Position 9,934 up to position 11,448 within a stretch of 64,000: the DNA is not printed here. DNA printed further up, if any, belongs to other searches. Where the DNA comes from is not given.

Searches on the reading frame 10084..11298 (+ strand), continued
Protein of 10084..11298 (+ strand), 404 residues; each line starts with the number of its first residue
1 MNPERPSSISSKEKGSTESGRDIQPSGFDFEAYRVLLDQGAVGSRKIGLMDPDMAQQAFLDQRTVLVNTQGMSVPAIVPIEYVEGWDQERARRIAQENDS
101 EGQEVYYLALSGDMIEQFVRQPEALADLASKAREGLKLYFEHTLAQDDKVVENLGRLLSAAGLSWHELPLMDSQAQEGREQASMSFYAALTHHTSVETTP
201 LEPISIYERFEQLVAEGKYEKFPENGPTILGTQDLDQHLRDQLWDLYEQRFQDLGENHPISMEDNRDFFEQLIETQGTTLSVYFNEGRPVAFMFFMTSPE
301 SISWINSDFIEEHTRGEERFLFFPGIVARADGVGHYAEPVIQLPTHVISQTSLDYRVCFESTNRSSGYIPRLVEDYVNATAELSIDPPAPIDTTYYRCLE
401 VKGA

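Call 74: search_protein_families(library=pfam, proteins=[L023:3725-4918:+, L028:1628-2599:-, L032:470-4633:-, L030:1207-1959:+, L030:3165-3974:+, L034:1528-2904:+, L037:3127-4863:-, L037:6346-7422:+, L031:673-2205:+, L019:416-1050:+], max_evalue=0.01)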
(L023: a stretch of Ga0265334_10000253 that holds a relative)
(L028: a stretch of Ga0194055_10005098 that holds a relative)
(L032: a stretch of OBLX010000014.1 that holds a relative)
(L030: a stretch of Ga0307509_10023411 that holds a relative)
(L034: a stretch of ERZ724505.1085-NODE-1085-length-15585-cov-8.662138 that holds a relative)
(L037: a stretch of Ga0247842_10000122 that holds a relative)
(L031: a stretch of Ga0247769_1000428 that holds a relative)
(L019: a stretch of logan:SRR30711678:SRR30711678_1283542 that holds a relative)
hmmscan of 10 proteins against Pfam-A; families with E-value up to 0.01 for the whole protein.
L023:3725-4918:+ (397 aa): 0 families

L028:1628-2599:- (323 aa): 0 families

L032:470-4633:- (1387 aa): 10 families
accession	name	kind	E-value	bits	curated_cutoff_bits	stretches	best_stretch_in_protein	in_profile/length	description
PF13620.12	CarboxypepD_reg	-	3.8e-34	117.3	32.3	4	1292-1384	1-81/82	Carboxypeptidase regulatory-like domain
PF13472.12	Lipase_GDSL_2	-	1.7e-17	64.9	32.9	1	534-773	1-178/178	GDSL-like Lipase/Acylhydrolase family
PF13715.12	CarbopepD_reg_2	-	2.6e-15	56.7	32.2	2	1197-1250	1-50/88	CarboxypepD_reg-like domain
PF07676.18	PD40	-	2.6e-10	40.4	20.9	0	129-163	11-38/38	WD40-like Beta Propeller Repeat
PF17210.9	SdrD_B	-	1.3e-09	38.7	29.7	0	1301-1353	19-71/112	SdrD B-like domain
PF00041.27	fn3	-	7.1e-09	36.2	25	1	910-993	2-83/84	Fibronectin type III domain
PF00657.28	Lipase_GDSL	-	1.1e-05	26.1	23.6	1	532-777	1-207/208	GDSL-like Lipase/Acylhydrolase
PF14686.12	fn3_3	-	0.003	17.7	24.4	0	1326-1346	31-51/75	Polysaccharide lyase family 4, domain II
PF25523.1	Ig_RIMBP2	-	0.0044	17.4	27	0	908-995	3-100/105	RIMBP2-like, immunoglobulin-like domain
PF17802.7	SpaA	-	0.0093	16.5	23.1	0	1299-1343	9-55/91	Prealbumin-like fold domain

L030:1207-1959:+ (250 aa): 1 family
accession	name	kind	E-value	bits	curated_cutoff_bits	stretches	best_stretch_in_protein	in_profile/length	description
PF03729.18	DUF308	-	1.6e-21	76.8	25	3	82-152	1-72/73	Short repeat of unknown function (DUF308)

L030:3165-3974:+ (269 aa): 4 families
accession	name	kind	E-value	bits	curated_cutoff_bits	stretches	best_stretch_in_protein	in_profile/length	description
PF02882.25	THF_DHG_CYH_C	-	4.7e-43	146.7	27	1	120-266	12-159/160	Tetrahydrofolate dehydrogenase/cyclohydrolase, NAD(P)-binding domain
PF00763.28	THF_DHG_CYH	-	4e-21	75.9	32.8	1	4-115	1-115/115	Tetrahydrofolate dehydrogenase/cyclohydrolase, catalytic domain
PF00106.31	adh_short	-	0.0057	16.6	26.6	0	145-186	1-42/195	short chain dehydrogenase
PF01488.26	Shikimate_DH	-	0.0062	17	24.3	0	145-203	37-92/138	Shikimate / quinate 5-dehydrogenase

L034:1528-2904:+ (458 aa): 2 families
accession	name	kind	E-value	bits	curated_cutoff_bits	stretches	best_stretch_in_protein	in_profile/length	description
PF02687.27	FtsX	-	6.9e-14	52.4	25.5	1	306-451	5-120/120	FtsX-like permease C-terminal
PF12704.14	MacB_PCD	-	3e-10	41.2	27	1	21-271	4-205/207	MacB-like periplasmic core domain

L037:3127-4863:- (578 aa): 1 family
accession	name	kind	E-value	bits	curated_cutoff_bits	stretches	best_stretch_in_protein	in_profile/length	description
PF01609.27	DDE_Tnp_1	-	4.3e-09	36.9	23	1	215-471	42-197/200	Transposase DDE domain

L037:6346-7422:+ (358 aa): 2 families
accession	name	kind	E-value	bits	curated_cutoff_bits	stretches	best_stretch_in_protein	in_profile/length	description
PF02661.23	Fic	-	1.3e-12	48.8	24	1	119-224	3-93/93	Fic/DOC family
PF13338.12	AbiEi_4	-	0.0014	19.1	25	0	303-343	4-38/49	Transcriptional regulator, AbiEi antitoxin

L031:673-2205:+ (510 aa): 2 families
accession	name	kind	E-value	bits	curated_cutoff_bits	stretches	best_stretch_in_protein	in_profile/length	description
PF03734.19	YkuD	-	3.7e-26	92.9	23.4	1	392-508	2-146/146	L,D-transpeptidase catalytic domain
PF12229.13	PG_binding_4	-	1.5e-07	32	22.1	1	129-225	2-104/117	Putative peptidoglycan binding domain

L019:416-1050:+ (211 aa): 0 families

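Call 93: fold_search(model_id=the predicted structure, library=pdb)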
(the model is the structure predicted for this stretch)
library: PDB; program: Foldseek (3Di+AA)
matches with E <= 10: 964; with E <= 0.001: 90
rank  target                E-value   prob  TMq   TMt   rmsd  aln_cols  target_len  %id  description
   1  7wx7                  2.3e-07  1.00  0.33  0.44  11.7       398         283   10  complex of a legionella acetyltransferase VipF and COA/ACO (released 2023-02-22)
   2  7q3a_A                2.5e-07  1.00  0.37  0.43   7.7       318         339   12  Crystal structure of MAB_4324 a tandem repeat GNAT from Mycobacterium abscessus (released 2022-05-04)
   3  9j8s_A                2.6e-07  1.00  0.25  0.15  12.1       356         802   13  MprF from Pseudomonas aeruginosa in nanodisc, C2 symmetry (released 2025-09-03)
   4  7q3a_B                2.8e-07  1.00  0.36  0.41   7.9       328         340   11  Crystal structure of MAB_4324 a tandem repeat GNAT from Mycobacterium abscessus (released 2022-05-04)
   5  9j8q_A                3.6e-07  1.00  0.25  0.15  12.3       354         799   12  MprF from Pseudomonas aeruginosa in GDN micelle, C2 symmetry (released 2025-09-03)
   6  6wqb                  8.9e-07  1.00  0.32  0.42  12.3       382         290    9  Crystal structure of VipF from Legionella hackeliae in complex with acetyl-CoA (released 2021-11-10)
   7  6wqc                  1.1e-06  1.00  0.33  0.42  13.0       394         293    9  Crystal structure of VipF from Legionella hackeliae in complex with CoA (released 2021-11-10)
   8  7wx5                  1.4e-06  1.00  0.33  0.44  11.8       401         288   10  a Legionella acetyltransferase effector VipF (released 2023-02-22)
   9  6lv0_A                1.5e-06  1.00  0.26  0.31  11.0       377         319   11  Crystal structure of the soluble domain of the multiple peptide resistance factor (MprF) from Rhizobium tropici (released 2021-02-03)
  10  4v35                  1.7e-06  1.00  0.28  0.33  10.5       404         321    9  The Structure of A-PGS from Pseudomonas aeruginosa (released 2015-08-19)
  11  9wqy                  1.8e-06  1.00  0.27  0.36  10.3       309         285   13  aminoacyl-tRNA-dependent peptide synthase, Sba18, complexed with streptothrisamine (released 2026-04-01)
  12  2hqy_A                1.8e-06  1.00  0.33  0.41  10.2       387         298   13  Crystal Structure of Conserved Protein of Unknown Function from Bacteroides thetaiotaomicron VPI-5482 (released 2006-09-19)
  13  7wx6                  3.2e-06  1.00  0.30  0.42  11.9       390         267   11  A Legionella acetyltransferase VipF (released 2022-09-14)
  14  4v34                  3.4e-06  1.00  0.24  0.28  10.6       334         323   10  The Structure of A-PGS from Pseudomonas aeruginosa (SeMet derivative) (released 2015-08-19)
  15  2wpx_A                3.8e-06  1.00  0.34  0.40  10.5       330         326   11  Tandem GNAT protein from the clavulanic acid biosynthesis pathway (with AcCoA) (released 2009-12-29)
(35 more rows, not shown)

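Call 104: find_encoding_contigs(protein=P0241, flank=6000, max_places=3)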
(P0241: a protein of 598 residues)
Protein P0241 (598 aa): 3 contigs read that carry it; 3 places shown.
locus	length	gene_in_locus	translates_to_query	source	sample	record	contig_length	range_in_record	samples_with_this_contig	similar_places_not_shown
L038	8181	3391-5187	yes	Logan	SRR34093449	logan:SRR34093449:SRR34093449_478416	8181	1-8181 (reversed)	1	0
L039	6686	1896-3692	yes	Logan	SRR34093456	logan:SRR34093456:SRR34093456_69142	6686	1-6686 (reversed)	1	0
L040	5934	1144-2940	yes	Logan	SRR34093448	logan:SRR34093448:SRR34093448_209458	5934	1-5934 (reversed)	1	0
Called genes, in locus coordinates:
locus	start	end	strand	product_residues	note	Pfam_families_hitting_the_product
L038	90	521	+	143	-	PF10783:DUF2599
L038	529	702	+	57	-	-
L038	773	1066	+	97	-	-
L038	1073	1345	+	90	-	-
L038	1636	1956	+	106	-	-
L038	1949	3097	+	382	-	PF00278:Orn_DAP_Arg_deC, PF02784:Orn_Arg_deC_N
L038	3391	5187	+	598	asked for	-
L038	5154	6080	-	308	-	PF09924:LPG_synthase_C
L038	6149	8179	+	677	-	?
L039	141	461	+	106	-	-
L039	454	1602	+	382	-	PF00278:Orn_DAP_Arg_deC, PF02784:Orn_Arg_deC_N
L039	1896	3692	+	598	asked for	-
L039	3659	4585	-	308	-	PF09924:LPG_synthase_C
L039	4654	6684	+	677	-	?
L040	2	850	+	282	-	?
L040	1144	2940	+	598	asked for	-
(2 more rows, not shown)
